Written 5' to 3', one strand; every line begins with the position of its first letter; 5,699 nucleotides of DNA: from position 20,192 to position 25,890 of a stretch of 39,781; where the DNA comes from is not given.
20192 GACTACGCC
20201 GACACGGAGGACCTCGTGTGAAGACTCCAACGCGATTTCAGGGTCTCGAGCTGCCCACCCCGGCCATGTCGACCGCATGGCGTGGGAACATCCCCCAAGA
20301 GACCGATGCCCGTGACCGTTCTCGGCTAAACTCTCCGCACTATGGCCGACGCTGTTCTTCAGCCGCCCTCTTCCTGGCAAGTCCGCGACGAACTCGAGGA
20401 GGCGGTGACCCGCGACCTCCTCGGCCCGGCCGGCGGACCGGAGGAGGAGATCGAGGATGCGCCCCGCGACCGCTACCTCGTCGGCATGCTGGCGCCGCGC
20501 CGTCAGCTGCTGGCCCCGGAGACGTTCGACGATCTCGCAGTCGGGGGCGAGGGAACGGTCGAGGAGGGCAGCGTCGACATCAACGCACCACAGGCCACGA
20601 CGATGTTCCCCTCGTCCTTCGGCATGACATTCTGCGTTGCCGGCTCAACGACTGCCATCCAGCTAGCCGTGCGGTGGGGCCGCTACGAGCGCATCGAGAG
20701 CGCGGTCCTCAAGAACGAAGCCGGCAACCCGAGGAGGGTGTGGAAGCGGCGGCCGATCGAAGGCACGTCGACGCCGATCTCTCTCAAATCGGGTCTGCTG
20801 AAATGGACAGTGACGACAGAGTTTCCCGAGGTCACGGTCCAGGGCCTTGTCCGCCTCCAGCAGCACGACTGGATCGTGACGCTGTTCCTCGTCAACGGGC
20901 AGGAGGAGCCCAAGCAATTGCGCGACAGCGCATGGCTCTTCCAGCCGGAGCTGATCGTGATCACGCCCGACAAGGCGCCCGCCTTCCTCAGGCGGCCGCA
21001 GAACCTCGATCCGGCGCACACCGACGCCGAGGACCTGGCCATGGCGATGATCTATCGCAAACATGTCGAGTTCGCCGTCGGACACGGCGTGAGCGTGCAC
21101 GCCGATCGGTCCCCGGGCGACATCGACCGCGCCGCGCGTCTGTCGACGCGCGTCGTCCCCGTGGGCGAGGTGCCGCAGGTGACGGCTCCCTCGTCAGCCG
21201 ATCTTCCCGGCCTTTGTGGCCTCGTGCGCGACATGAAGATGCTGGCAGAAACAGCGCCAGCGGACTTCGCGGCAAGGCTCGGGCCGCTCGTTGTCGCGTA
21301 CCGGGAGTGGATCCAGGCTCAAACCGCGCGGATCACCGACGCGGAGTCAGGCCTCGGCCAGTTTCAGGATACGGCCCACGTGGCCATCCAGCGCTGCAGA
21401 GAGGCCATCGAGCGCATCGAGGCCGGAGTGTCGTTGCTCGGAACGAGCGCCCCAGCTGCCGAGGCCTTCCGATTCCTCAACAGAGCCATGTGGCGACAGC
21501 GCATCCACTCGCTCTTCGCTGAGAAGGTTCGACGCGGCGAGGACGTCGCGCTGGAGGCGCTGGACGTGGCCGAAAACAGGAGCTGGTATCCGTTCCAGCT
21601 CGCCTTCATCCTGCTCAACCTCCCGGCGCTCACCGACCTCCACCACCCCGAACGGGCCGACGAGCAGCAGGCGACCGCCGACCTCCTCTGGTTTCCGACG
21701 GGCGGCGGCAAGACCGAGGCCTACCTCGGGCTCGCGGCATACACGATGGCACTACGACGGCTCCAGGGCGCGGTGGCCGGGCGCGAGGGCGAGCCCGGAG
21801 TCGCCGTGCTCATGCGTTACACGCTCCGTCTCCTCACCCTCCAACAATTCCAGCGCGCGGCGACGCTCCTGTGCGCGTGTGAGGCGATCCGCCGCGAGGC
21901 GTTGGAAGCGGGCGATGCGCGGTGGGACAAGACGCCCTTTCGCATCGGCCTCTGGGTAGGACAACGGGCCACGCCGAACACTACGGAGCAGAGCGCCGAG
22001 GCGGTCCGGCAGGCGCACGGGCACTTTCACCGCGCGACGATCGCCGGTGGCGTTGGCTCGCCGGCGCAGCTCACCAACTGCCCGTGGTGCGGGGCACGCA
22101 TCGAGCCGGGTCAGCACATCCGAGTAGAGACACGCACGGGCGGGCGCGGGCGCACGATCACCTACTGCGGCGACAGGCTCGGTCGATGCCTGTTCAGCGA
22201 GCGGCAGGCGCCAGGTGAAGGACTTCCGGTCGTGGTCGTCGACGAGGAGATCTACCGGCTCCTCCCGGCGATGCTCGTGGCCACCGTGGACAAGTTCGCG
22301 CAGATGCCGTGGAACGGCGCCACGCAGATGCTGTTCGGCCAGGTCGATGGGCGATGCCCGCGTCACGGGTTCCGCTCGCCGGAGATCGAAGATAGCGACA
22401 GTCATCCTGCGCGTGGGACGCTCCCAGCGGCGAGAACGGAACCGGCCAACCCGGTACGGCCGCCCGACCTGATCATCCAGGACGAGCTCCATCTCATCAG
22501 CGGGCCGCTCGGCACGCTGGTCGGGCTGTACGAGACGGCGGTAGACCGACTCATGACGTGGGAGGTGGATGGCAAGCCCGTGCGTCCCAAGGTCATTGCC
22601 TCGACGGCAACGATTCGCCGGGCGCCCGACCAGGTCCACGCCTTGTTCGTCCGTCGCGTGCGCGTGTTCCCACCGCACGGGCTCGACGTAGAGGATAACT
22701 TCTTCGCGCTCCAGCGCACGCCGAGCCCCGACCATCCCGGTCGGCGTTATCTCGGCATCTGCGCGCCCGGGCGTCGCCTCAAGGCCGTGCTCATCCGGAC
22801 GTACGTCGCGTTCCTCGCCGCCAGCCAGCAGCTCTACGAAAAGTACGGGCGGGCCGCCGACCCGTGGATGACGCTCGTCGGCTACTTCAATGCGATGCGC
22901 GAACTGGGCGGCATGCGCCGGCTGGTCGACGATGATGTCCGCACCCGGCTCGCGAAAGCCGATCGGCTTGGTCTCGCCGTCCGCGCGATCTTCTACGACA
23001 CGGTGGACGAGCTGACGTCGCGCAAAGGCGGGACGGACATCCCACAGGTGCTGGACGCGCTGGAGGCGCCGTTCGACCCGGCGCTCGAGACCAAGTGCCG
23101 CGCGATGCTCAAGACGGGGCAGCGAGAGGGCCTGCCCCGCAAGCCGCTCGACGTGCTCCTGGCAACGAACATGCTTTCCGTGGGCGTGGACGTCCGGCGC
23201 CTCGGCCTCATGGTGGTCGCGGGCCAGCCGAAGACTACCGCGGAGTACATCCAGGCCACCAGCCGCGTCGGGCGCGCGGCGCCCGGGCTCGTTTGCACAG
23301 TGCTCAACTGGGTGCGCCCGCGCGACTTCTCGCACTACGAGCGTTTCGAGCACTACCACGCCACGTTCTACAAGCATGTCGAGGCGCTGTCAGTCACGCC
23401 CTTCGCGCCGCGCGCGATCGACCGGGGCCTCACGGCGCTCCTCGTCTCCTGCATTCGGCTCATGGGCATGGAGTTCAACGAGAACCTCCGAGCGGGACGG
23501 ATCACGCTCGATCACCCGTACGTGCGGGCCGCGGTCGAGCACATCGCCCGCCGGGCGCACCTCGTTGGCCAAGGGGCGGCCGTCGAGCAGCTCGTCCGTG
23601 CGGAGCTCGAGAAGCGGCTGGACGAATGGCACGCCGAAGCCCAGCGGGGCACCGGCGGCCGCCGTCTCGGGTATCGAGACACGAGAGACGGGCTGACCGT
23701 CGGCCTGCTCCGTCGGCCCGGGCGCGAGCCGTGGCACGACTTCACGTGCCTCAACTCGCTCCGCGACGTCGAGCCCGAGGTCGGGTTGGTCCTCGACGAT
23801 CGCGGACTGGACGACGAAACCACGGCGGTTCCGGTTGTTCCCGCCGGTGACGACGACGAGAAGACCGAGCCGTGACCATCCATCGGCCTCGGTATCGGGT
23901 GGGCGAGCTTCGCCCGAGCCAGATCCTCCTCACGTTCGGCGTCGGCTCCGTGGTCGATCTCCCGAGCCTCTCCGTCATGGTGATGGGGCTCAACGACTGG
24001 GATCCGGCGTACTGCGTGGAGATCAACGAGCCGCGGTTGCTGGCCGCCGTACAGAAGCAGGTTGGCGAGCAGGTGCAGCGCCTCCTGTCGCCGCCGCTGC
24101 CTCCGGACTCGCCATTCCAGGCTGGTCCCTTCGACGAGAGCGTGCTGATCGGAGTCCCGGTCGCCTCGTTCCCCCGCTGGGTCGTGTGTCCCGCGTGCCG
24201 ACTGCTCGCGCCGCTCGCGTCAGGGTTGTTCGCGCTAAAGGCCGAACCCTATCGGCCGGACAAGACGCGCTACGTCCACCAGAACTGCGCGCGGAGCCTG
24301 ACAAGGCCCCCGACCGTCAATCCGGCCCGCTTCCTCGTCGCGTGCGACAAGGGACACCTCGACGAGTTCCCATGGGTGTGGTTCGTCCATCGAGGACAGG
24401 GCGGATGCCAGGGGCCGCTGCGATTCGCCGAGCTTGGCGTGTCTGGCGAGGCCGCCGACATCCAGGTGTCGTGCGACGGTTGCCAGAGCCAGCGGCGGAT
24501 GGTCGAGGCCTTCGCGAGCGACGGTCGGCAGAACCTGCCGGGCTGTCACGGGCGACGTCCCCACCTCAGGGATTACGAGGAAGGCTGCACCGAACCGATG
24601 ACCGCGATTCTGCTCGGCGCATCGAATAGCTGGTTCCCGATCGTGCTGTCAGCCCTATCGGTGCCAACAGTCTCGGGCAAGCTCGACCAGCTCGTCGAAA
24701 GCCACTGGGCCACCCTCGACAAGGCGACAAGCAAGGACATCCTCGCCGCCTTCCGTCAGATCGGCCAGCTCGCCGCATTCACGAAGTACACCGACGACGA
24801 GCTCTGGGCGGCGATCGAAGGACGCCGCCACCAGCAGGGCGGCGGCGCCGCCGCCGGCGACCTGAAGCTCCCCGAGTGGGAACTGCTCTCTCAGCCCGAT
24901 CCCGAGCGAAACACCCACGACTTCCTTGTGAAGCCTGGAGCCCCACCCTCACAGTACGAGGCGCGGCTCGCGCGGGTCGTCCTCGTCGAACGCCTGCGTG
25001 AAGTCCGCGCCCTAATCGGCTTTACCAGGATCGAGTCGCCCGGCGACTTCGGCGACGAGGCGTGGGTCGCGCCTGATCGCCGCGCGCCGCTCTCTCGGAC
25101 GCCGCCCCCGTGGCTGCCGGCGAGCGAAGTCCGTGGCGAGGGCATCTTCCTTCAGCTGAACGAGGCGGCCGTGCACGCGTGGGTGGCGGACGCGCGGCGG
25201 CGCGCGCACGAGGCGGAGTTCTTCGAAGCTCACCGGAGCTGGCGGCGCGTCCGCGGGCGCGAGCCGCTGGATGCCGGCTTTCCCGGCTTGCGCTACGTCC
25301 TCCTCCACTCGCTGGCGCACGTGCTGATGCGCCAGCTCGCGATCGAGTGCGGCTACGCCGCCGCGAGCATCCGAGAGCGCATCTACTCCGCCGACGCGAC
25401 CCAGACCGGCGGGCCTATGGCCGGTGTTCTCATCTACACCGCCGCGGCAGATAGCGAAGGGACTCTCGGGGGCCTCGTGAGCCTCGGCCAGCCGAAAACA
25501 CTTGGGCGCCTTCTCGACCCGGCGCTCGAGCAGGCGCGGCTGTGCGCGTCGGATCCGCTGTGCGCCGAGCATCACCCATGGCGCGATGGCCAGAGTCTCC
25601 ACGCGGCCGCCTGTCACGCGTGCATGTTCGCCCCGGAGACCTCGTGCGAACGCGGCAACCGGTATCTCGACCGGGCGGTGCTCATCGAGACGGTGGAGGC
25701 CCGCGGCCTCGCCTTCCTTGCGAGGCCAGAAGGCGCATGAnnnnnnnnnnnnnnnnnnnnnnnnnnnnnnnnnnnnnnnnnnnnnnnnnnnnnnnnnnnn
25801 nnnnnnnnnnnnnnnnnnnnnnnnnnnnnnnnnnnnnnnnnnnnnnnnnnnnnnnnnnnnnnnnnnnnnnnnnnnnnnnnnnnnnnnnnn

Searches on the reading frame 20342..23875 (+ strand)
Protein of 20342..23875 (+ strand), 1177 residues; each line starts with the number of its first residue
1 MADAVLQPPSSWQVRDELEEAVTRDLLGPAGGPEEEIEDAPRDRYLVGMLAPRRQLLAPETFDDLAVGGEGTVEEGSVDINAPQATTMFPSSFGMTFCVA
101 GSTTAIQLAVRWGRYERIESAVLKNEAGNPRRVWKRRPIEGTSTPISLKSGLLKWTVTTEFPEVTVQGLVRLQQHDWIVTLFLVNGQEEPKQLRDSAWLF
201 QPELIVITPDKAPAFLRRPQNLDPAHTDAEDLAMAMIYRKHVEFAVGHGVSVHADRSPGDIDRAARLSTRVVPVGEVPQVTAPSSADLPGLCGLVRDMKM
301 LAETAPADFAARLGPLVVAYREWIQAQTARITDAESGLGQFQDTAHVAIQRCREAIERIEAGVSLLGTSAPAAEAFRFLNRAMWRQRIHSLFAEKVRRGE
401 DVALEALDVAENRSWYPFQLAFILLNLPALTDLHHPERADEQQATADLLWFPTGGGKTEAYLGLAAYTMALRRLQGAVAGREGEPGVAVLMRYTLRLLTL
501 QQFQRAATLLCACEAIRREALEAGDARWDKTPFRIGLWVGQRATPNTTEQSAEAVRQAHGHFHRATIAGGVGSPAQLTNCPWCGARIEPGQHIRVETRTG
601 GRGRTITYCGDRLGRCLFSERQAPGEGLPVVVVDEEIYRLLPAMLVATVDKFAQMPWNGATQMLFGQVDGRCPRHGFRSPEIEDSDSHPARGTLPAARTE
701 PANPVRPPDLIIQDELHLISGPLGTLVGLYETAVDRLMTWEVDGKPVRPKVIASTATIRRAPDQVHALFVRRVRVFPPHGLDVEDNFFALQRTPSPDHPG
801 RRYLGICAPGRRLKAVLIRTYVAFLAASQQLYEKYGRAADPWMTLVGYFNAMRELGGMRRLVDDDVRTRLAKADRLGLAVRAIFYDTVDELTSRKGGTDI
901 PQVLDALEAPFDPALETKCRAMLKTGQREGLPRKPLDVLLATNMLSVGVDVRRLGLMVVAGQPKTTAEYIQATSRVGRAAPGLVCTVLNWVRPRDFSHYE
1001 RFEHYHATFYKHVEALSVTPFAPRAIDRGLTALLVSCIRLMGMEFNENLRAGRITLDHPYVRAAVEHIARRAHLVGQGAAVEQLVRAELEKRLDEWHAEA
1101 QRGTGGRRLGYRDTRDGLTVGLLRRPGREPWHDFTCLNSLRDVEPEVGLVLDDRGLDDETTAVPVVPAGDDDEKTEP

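Call 52: search_protein_families(library=padloc, proteins=[window:20342-23875:+], max_evalue=0.00001)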
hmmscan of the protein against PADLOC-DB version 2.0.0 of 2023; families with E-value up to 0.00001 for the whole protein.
window:20342-23875:+ (1177 aa): 9 families
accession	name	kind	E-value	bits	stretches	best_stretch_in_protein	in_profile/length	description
PDLC02567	DrmA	-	0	1128.9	2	75-1176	650-1747/1750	DrmA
PDLC02575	DrmA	-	0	1012.3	1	296-1157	10-834/837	DrmA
PDLC02577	DrmA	-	5.6e-235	779.7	1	474-1165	1-690/697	DrmA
PDLC02571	DrmA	-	4.4e-207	688.4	3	628-1111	768-1235/1282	DrmA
PDLC02568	DrmA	-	2e-122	407.9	1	572-1102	27-527/611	DrmA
PDLC02574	DrmA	-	1.1e-99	330.8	1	902-1162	4-263/269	DrmA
PDLC02576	DrmA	-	2e-64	215.9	2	413-807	497-861/1235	DrmA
PDLC02573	DrmA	-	1.1e-07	28.2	0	934-1022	793-882/1018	DrmA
PDLC02569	DrmA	-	3e-06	23.3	1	937-1003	831-897/1095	DrmA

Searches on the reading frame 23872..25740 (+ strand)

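Call 52: search_protein_families(library=padloc, proteins=[window:23872-25740:+], max_evalue=0.00001)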
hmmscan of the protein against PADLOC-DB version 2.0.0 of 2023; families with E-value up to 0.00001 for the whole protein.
window:23872-25740:+ (622 aa): 4 families
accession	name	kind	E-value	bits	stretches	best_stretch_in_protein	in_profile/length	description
PDLC02579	DrmB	-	1.8e-76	255.1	1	328-615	30-312/314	DrmB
PDLC02584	DrmB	-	9.4e-75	250.1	1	186-611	11-437/445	DrmB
PDLC02583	DrmB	-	1.6e-69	233.6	2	366-608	373-605/606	DrmB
PDLC02582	DrmB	-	8.3e-11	39.2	1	474-615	522-643/649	DrmB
